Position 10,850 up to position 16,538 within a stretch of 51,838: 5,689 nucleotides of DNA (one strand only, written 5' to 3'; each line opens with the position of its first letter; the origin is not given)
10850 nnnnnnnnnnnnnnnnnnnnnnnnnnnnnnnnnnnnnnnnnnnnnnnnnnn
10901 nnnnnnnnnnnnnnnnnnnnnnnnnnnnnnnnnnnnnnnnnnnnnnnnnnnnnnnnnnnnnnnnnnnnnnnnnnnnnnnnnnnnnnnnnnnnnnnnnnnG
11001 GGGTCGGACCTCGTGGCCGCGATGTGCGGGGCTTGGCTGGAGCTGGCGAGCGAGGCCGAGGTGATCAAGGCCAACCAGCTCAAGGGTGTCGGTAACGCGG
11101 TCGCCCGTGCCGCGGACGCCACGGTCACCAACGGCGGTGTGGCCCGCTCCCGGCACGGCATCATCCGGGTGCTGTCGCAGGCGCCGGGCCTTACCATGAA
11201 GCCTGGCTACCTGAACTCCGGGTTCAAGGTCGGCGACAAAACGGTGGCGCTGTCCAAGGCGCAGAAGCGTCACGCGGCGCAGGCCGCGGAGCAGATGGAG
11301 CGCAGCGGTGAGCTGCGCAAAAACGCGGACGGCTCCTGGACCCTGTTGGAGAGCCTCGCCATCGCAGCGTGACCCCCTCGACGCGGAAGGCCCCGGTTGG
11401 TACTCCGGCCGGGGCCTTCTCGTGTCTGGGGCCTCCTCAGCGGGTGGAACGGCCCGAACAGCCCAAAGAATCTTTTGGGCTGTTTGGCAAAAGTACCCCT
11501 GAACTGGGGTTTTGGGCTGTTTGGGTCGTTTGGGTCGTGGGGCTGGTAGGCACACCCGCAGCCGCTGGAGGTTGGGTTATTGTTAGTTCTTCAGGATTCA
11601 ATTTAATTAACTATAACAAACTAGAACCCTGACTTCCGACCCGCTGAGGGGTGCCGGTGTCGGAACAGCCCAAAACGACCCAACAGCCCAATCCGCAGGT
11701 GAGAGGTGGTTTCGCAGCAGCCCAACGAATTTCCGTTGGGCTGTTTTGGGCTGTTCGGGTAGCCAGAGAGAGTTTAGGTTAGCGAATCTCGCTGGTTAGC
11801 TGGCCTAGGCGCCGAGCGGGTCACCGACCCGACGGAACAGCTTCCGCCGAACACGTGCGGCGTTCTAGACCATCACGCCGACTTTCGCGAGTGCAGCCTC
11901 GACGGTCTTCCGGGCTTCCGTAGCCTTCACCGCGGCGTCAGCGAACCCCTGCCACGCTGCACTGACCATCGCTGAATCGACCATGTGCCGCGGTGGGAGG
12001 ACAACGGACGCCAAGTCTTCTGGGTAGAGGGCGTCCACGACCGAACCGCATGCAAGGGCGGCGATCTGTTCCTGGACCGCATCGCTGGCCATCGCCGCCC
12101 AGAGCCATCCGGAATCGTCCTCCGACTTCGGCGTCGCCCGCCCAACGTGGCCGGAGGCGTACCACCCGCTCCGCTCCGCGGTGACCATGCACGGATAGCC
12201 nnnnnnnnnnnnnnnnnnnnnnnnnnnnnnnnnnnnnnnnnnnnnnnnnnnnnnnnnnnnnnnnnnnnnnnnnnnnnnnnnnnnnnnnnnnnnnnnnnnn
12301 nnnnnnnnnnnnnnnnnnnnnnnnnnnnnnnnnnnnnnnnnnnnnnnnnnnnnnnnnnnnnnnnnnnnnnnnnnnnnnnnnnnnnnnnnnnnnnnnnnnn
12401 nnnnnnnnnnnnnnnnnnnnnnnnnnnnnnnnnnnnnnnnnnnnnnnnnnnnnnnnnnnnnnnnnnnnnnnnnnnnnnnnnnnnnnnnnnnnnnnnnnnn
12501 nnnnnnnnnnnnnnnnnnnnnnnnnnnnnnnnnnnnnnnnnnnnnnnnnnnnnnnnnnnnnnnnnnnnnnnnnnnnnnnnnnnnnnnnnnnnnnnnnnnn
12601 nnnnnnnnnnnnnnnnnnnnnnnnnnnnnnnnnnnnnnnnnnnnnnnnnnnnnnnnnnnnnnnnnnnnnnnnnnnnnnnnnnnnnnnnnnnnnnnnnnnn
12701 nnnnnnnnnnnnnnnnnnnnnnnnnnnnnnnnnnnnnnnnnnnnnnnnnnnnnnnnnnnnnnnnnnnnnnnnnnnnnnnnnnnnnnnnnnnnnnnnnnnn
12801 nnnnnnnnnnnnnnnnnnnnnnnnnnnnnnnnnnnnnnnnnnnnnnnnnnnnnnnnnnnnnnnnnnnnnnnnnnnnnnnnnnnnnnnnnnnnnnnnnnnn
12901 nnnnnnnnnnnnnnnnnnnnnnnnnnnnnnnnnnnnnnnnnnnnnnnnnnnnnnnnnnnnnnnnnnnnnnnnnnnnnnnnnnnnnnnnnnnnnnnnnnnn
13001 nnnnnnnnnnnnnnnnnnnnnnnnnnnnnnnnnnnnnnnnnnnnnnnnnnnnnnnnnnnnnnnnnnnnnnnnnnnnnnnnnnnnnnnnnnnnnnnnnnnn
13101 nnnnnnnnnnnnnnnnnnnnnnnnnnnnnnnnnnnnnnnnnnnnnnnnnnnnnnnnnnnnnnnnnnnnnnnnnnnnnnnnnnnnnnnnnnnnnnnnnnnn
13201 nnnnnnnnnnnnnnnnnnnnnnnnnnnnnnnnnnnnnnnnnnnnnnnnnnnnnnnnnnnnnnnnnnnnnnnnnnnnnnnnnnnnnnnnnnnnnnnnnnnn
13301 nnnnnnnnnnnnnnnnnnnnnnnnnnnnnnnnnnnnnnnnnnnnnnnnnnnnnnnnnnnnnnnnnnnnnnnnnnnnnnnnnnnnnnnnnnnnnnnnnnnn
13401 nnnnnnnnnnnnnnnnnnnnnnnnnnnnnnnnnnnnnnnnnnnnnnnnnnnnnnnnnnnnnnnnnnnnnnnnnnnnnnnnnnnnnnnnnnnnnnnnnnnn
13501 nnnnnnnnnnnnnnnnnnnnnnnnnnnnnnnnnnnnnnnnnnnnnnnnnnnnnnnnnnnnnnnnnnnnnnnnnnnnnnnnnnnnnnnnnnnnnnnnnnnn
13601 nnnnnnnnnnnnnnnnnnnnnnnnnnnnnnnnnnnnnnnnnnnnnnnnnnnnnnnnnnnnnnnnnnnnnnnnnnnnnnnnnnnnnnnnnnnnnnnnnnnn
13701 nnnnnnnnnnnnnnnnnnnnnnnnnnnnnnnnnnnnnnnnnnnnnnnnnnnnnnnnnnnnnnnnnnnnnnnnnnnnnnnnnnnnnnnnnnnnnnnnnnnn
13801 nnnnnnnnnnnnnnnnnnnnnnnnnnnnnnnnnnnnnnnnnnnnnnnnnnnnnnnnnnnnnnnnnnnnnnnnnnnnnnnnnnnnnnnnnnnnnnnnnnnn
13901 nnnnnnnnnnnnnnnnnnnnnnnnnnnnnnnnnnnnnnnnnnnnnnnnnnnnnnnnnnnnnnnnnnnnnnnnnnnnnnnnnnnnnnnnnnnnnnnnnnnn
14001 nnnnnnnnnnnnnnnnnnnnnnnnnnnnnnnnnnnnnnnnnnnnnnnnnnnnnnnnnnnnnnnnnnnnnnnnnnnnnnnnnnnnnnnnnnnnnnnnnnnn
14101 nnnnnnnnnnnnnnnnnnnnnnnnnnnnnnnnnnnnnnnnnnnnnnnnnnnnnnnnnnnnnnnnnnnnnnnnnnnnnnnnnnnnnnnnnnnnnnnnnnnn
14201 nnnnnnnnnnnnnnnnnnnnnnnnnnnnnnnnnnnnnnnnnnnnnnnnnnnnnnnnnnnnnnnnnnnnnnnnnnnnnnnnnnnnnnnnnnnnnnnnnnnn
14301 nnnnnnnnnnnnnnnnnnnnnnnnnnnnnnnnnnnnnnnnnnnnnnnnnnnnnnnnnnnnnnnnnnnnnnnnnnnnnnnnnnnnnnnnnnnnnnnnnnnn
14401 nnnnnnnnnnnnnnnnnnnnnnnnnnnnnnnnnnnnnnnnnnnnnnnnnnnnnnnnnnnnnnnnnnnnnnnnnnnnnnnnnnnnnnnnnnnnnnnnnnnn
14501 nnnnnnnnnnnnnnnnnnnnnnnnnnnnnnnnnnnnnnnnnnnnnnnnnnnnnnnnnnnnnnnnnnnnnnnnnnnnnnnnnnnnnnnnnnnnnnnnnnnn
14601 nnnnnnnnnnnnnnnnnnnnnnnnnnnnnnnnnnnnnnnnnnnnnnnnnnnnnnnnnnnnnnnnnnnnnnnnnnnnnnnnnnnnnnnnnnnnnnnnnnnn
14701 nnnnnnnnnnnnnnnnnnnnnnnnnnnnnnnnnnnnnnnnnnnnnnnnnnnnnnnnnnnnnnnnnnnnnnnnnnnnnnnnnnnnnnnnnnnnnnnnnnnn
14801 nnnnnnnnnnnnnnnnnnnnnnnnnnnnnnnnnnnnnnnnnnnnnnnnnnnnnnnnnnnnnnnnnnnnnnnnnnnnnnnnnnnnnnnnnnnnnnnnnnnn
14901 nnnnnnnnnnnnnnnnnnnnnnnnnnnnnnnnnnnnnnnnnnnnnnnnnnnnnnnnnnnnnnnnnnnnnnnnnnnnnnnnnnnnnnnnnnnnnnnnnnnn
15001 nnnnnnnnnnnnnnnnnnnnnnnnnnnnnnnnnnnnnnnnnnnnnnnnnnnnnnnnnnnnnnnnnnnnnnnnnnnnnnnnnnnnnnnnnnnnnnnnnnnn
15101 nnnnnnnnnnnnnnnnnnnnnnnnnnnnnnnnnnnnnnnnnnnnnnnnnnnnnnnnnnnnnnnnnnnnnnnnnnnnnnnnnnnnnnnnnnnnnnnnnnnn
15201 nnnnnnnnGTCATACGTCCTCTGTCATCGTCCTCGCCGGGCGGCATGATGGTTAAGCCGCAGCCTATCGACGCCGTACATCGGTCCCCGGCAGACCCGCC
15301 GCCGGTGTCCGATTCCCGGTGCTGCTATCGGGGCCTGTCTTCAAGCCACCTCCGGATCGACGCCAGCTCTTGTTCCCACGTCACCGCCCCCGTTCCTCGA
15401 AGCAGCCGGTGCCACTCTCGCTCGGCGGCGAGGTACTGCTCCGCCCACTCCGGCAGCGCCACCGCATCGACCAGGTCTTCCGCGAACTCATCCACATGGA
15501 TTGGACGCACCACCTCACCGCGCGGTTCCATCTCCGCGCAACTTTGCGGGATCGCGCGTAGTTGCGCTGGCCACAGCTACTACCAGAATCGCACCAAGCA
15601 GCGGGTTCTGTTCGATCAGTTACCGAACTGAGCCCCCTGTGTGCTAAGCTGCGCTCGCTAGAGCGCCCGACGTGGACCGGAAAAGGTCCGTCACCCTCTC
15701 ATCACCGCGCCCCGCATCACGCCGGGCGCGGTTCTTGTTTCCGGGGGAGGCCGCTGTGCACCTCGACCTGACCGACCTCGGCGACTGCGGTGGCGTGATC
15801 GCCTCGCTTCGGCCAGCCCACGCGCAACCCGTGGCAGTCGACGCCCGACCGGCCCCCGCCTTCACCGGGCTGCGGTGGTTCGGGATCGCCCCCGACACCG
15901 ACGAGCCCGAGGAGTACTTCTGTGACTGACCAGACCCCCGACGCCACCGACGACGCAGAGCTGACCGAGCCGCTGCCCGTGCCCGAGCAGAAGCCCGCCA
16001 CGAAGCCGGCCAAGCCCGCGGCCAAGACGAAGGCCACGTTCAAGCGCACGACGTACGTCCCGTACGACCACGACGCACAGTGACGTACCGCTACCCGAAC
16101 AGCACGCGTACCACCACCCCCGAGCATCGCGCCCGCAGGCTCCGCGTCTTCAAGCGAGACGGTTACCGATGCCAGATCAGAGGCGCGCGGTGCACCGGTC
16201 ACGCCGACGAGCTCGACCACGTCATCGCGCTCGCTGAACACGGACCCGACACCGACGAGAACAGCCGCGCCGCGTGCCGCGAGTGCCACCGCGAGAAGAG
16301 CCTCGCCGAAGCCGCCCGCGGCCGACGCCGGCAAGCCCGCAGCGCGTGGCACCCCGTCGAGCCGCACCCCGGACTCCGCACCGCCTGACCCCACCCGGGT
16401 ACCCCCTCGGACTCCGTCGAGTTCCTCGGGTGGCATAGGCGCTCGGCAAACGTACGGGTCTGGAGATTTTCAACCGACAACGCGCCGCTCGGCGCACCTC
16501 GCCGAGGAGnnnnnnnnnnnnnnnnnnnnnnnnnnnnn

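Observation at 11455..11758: Cluster of 8-mer iterons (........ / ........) flanking a sharply AT-rich island: candidate origin of replication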

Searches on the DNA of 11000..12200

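Call 19: search_rna_families(source=window, start=11000, end=12200, threshold=evalue, max_evalue=1)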
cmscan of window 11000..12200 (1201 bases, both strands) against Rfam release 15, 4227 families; matches with E-value up to 1: 5.
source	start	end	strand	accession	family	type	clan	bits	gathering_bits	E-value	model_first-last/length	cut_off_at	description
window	11642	11767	-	RF00723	mir-448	Gene; miRNA;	-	21.8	90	0.26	1-111/111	no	mir-448 microRNA precursor family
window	11448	11531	+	RF04201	MIR7510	Gene; miRNA;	-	21.5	93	0.28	1-79/79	no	MIR7510 microRNA precursor family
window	11657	11762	+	RF03444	MIR5635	Gene; miRNA;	-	21.4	149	0.33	1-182/182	no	MIR5635 microRNA precursor family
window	11390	11495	-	RF00627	P15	Gene;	-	20.5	70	0.11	1-119/119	no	Pseudomonas sRNA P15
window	12173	12187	-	RF01129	sR44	Gene; snRNA; snoRNA; CD-box;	-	16.1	45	0.37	41-55/55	no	Small nucleolar RNA sR44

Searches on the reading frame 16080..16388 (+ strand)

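Call 93: search_protein_families(library=phrogs, proteins=[window:16080-16388:+], max_evalue=0.001)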
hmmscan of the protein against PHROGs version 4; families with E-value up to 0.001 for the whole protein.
window:16080-16388:+ (102 aa): 23 families
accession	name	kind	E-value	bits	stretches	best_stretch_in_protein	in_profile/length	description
phrog_333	-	DNA, RNA and nucleotide metabolism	2.3e-26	93.6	1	8-101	11-106/138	HNH endonuclease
phrog_589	-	DNA, RNA and nucleotide metabolism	1.2e-16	62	1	6-87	69-152/179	HNH endonuclease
phrog_144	-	DNA, RNA and nucleotide metabolism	1.3e-12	48.7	1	9-83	65-142/175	HNH endonuclease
phrog_338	-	DNA, RNA and nucleotide metabolism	1e-10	42.5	1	8-87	187-274/340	HNH endonuclease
phrog_6050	-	DNA, RNA and nucleotide metabolism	2.2e-09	37.7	1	16-78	299-362/402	HNH endonuclease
phrog_1271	-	DNA, RNA and nucleotide metabolism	4.7e-09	37.1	1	9-74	248-316/361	HNH endonuclease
phrog_5718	-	DNA, RNA and nucleotide metabolism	9.5e-08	32.4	1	15-78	115-178/394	HNH endonuclease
phrog_2118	-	DNA, RNA and nucleotide metabolism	9.7e-08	32.9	1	18-74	166-222/301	HNH endonuclease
phrog_5956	-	DNA, RNA and nucleotide metabolism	1.1e-07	32.6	1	9-89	40-123/138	HNH endonuclease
phrog_2323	-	DNA, RNA and nucleotide metabolism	1.7e-07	32.2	1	7-96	15-106/113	HNH endonuclease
phrog_119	-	DNA, RNA and nucleotide metabolism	2.3e-07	31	1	7-77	182-258/443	HNH endonuclease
phrog_8660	-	DNA, RNA and nucleotide metabolism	3.4e-07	31.6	1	13-74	109-177/196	HNH endonuclease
phrog_7275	-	unknown function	3.5e-07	31.3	1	43-81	7-45/67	-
phrog_7785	-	DNA, RNA and nucleotide metabolism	4.1e-07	31.1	1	21-77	57-115/147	HNH endonuclease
phrog_16726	-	DNA, RNA and nucleotide metabolism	1.3e-06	29.4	1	18-74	83-141/308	HNH endonuclease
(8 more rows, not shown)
